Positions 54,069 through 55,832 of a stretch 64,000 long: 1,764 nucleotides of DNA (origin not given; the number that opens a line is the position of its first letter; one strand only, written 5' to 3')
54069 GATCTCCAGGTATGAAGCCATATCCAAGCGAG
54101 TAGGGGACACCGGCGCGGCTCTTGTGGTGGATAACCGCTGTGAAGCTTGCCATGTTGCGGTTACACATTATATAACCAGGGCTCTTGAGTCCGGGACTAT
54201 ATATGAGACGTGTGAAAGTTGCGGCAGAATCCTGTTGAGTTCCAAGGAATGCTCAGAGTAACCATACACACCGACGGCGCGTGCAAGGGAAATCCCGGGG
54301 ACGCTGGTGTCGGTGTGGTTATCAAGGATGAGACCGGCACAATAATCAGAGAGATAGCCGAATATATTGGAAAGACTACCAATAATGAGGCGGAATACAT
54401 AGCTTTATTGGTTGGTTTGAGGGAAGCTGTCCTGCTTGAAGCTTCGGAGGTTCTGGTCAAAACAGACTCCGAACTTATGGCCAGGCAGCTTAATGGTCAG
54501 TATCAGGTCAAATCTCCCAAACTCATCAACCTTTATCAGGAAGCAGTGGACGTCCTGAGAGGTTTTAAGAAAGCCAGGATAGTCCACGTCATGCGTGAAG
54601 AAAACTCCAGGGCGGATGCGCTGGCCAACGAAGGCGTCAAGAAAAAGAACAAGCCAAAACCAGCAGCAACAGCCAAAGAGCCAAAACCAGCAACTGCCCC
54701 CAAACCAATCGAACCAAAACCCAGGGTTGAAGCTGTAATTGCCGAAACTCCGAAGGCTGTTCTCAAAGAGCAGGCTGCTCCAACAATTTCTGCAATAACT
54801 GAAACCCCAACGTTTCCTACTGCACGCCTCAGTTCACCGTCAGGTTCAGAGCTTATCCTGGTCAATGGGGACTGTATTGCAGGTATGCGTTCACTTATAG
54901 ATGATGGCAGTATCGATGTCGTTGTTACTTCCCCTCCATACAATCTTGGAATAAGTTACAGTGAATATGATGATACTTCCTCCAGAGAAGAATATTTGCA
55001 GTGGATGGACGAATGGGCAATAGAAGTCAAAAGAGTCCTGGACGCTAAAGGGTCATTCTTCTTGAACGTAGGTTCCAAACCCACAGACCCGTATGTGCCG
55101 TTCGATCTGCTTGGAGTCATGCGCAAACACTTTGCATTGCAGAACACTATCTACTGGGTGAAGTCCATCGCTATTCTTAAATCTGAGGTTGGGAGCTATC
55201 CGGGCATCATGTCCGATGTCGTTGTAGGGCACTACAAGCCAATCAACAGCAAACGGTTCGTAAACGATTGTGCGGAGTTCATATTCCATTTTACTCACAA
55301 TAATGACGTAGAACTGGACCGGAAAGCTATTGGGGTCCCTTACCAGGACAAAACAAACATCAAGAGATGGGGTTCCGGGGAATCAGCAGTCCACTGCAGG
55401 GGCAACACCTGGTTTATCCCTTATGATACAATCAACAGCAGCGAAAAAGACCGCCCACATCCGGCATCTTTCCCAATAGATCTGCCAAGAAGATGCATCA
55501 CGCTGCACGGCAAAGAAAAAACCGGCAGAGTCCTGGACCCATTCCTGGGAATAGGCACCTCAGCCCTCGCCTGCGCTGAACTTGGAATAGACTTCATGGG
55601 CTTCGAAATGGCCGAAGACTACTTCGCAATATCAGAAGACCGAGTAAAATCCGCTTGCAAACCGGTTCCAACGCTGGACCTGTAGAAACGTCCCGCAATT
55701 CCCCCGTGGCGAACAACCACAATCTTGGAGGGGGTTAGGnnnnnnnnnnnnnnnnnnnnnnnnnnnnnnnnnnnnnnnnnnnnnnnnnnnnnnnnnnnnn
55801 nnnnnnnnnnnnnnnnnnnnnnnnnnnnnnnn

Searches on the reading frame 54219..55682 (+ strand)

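Call 71: search_protein_families(library=pfam, proteins=[window:54219-55682:+], max_evalue=0.00001)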
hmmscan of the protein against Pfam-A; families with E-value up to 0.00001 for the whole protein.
window:54219-55682:+ (488 aa): 3 families
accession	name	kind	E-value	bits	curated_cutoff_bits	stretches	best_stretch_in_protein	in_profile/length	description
PF01555.25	N6_N4_Mtase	-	1.2e-43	150.1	26.7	1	232-473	1-220/221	DNA methylase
PF13456.12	RVT_3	-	2.4e-25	89.3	21.6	1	18-138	2-122/123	Reverse transcriptase-like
PF00075.30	RNase_H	-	1.3e-12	48.6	25.8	1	13-140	3-140/141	RNase H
